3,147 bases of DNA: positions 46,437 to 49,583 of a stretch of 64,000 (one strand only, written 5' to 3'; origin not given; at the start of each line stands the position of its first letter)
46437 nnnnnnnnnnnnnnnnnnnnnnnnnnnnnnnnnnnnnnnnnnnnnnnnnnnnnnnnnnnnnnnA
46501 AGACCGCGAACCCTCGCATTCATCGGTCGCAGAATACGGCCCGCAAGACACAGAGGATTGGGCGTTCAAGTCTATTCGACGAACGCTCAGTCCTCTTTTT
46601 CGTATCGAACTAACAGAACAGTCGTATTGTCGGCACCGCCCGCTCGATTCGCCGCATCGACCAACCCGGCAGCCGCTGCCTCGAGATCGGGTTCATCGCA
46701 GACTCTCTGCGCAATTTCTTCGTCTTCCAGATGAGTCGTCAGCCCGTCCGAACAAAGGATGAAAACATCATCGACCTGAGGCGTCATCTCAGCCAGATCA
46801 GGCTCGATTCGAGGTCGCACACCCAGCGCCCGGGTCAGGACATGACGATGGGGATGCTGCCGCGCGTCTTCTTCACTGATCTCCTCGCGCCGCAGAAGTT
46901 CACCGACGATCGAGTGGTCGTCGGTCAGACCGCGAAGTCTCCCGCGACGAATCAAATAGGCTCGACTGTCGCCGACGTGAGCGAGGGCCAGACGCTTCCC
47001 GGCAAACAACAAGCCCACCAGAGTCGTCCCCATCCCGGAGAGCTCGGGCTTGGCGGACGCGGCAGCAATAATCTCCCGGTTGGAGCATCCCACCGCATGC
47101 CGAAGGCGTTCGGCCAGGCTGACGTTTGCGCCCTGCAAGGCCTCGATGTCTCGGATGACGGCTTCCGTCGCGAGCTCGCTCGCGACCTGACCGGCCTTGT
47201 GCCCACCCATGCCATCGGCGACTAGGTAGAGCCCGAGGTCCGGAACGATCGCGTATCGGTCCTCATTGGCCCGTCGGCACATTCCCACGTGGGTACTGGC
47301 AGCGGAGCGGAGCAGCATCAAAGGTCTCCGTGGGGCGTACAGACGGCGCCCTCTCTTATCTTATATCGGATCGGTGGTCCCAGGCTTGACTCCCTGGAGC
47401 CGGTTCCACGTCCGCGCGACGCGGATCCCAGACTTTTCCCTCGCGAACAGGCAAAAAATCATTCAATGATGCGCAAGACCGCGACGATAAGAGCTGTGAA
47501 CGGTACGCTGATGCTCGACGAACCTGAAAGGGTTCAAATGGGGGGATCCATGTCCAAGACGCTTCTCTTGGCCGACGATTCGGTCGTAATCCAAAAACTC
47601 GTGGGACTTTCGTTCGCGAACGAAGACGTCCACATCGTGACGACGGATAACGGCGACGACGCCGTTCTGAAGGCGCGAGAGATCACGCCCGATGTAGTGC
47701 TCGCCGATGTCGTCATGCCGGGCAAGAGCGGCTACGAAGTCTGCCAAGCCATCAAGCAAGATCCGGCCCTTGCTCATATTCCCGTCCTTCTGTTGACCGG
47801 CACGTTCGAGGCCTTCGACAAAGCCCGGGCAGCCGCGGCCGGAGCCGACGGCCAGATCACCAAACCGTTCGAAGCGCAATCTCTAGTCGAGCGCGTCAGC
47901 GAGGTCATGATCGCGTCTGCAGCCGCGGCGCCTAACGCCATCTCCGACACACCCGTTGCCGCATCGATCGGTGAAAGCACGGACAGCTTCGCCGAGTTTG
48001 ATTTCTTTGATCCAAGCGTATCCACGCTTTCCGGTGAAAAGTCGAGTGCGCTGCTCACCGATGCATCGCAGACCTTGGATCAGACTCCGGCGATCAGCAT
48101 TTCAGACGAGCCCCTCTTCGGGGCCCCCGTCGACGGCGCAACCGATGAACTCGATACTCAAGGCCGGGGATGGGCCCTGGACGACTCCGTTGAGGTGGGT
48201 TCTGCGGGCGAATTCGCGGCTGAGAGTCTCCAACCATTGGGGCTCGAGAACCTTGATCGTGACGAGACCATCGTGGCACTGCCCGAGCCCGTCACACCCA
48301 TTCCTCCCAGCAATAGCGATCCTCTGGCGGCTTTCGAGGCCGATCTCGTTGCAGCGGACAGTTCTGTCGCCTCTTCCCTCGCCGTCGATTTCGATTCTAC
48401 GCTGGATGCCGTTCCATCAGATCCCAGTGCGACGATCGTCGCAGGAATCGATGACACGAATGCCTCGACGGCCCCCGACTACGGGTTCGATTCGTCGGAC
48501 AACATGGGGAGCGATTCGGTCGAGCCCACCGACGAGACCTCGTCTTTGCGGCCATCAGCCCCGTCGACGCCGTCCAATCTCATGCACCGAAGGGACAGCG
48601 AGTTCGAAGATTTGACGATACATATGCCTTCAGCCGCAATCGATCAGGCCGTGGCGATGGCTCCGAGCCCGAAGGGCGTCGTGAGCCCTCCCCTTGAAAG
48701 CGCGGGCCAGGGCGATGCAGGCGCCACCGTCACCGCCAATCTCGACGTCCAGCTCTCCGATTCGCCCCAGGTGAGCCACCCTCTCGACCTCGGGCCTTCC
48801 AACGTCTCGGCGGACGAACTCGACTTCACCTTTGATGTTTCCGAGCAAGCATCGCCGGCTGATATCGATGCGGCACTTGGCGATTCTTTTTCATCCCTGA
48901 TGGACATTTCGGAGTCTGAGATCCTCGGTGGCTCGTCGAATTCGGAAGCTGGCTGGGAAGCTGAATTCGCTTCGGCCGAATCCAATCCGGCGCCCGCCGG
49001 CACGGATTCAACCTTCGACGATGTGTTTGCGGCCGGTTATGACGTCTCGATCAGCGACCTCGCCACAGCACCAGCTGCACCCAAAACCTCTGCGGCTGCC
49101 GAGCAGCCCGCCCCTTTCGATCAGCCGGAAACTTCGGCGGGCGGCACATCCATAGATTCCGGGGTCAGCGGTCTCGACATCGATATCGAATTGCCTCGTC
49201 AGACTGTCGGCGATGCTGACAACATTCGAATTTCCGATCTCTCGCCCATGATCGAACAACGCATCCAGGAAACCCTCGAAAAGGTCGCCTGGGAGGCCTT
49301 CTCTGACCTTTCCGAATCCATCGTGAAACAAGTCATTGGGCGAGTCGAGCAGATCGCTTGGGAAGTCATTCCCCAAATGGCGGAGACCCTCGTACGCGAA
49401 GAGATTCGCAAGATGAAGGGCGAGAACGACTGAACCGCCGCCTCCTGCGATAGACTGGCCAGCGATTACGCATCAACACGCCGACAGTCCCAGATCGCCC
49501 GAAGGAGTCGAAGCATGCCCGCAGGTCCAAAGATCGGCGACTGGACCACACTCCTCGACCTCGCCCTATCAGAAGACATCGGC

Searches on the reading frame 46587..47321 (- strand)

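Call 85: search_protein_families(library=pfam, proteins=[window:46587-47321:-], max_evalue=0.01)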
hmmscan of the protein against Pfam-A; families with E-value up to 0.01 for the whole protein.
window:46587-47321:- (244 aa): 3 families
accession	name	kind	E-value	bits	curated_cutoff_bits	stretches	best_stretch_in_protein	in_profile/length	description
PF00481.26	PP2C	-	9.8e-17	61.9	20.3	2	29-138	34-142/255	Protein phosphatase 2C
PF13672.11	PP2C_2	-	2.9e-15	56.8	24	1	19-202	12-182/209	Protein phosphatase 2C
PF07228.17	SpoIIE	-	0.0012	19.3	25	1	162-240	101-191/192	Stage II sporulation protein E (SpoIIE)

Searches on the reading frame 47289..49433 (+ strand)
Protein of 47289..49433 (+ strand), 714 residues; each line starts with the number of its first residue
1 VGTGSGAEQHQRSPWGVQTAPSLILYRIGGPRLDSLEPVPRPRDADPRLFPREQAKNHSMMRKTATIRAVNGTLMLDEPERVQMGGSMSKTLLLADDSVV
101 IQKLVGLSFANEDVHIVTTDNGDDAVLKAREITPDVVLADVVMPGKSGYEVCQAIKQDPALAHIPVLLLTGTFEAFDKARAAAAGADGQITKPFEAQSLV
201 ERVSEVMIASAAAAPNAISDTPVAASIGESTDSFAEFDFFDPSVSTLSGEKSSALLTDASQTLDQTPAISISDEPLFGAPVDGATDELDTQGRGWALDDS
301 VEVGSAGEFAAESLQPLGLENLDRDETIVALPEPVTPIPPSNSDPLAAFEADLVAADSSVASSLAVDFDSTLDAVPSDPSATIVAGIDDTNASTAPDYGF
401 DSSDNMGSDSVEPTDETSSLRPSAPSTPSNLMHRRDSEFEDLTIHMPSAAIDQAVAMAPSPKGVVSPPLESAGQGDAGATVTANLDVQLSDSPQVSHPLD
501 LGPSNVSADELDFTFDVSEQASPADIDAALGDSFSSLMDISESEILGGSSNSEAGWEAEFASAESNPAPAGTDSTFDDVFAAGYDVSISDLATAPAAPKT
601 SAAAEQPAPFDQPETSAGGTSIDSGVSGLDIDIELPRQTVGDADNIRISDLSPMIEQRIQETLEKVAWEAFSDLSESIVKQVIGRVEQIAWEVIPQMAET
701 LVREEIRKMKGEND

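Call 30: search_protein_families(library=pfam, proteins=[window:47289-49433:+], max_evalue=0.001)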
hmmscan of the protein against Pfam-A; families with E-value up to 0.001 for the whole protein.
window:47289-49433:+ (714 aa): 1 family
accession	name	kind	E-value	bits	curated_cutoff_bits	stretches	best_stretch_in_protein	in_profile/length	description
PF00072.30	Response_reg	-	4.6e-22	78.7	30.2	1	93-203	2-110/111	Response regulator receiver domain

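Call 61: search_protein_families(library=ncbifam, proteins=[window:47550-49430:+], max_evalue=0.01)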
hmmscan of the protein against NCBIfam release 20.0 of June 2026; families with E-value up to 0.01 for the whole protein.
window:47550-49430:+ (627 aa): 91 families (the best 25 are shown)
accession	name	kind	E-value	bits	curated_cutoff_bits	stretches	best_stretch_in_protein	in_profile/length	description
TIGR02154.1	PhoB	equivalog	1.7e-24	86.4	296.2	1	1-122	1-122/226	phosphate regulon transcriptional regulator PhoB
NF007135.0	PRK09581.1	equivalog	1.9e-22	79.7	474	1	1-117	1-117/457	PleD family two-component system response regulator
NF040689.1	MtrAB_MtrA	equivalog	6.7e-21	74.6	300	1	6-131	2-124/219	MtrAB system response regulator MtrA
NF041866.1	EpsW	equivalog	3e-18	65.7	200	1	3-125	6-130/131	exopolysaccharide biosynthesis response regulator EpsW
NF007546.0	PRK10161.1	equivalog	4.2e-17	62.5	471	1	1-124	1-124/229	phosphate response regulator transcription factor PhoB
NF045944.1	ResRegRpaBCyano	equivalog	5.6e-17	61.9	330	1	6-122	1-114/229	response regulator transcription factor RpaB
NF041367.1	CheY_Halo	equivalog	1.2e-16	61.1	200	1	6-119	2-113/114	chemotaxis protein CheY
NF040534.1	resp_reg_YycF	equivalog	3.6e-16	59.1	340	1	3-120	1-115/231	response regulator YycF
NF033120.0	vanR_FM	exception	1.6e-15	57.4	460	1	4-117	5-115/231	vancomycin resistance response regulator transcription factor, VanR-F/VanR-M family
NF041733.1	resp_reg_CseB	equivalog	1.6e-15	57.1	350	1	5-128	3-123/228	two-component system response regulator CseB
NF033117.2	vanR_ACDEGLN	exception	7.8e-15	55.1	350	1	6-117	2-110/226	VanR-ABDEGLN family response regulator transcription factor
NF045991.1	RespRegCtrARhodob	equivalog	2.3e-14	53.7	350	1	5-137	3-133/224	response regulator transcription factor CtrA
NF008296.0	PRK11083.1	equivalog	5.5e-14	52.1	273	1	3-121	4-119/228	two-component system response regulator CreB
NF053854.1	RespRegPhoBBctds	equivalog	2.7e-13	49.8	270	1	6-125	2-120/225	two-component system response regulator PhoB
NF007005.1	PRK09468.1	equivalog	6.1e-13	48.7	331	1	3-142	4-141/237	osmolarity response regulator transcription factor OmpR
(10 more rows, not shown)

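Call 76: search_solved_structures(query=window:47550-49430:+, max_evalue=1e-10)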
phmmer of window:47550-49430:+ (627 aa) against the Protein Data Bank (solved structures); distinct sequences matched with E-value up to 1e-10: 39.
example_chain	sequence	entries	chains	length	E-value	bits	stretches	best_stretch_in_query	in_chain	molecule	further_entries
9xzo_A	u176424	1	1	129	1.4e-17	67.2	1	2-120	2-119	De novo protein M1X0B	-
1mvo_A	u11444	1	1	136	4.2e-17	65.6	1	1-130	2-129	PhoP response regulator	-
3dge_C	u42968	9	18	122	1e-16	64.3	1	1-119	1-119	Response regulator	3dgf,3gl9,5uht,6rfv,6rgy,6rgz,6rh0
6azr_B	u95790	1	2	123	1.1e-16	64.2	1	1-119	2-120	Chemotaxis regulator-transmits chemoreceptor signals to flagelllar motor components CheY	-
9dvt_R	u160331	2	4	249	1.8e-16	63.5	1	4-130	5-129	DNA-binding dual master transcriptional regulator RpaA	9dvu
3t6k_A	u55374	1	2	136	3.3e-16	62.6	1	3-128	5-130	Response regulator receiver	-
9lbr_A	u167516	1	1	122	7.1e-16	61.5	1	1-119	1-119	Response regulator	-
4ja2_A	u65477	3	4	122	9.7e-16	61.1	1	1-119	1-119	Response regulator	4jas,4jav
6rh1_C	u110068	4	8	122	1.3e-15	60.7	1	1-119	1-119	Response regulator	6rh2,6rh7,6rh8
9g85_A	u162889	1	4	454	4.3e-15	58.9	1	1-117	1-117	Response regulator PleD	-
2wb4_A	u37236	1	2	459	4.5e-15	58.9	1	1-117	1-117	DIGUANYLATE CYCLASE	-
1b00_A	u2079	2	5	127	6.3e-15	58.4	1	1-121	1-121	PHOSPHATE REGULON TRANSCRIPTIONAL REGULATORY PROTEIN PHOB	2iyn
1zes_A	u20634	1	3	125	7.4e-15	58.2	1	1-120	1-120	Phosphate regulon transcriptional regulatory protein phoB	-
9g86_A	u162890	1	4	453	9.4e-15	57.8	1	5-117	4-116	Response regulator PleD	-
1w25_A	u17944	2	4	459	9.9e-15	57.7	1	5-117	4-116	STALKED-CELL DIFFERENTIATION CONTROLLING PROTEIN | RESPONSE REGULATOR PLED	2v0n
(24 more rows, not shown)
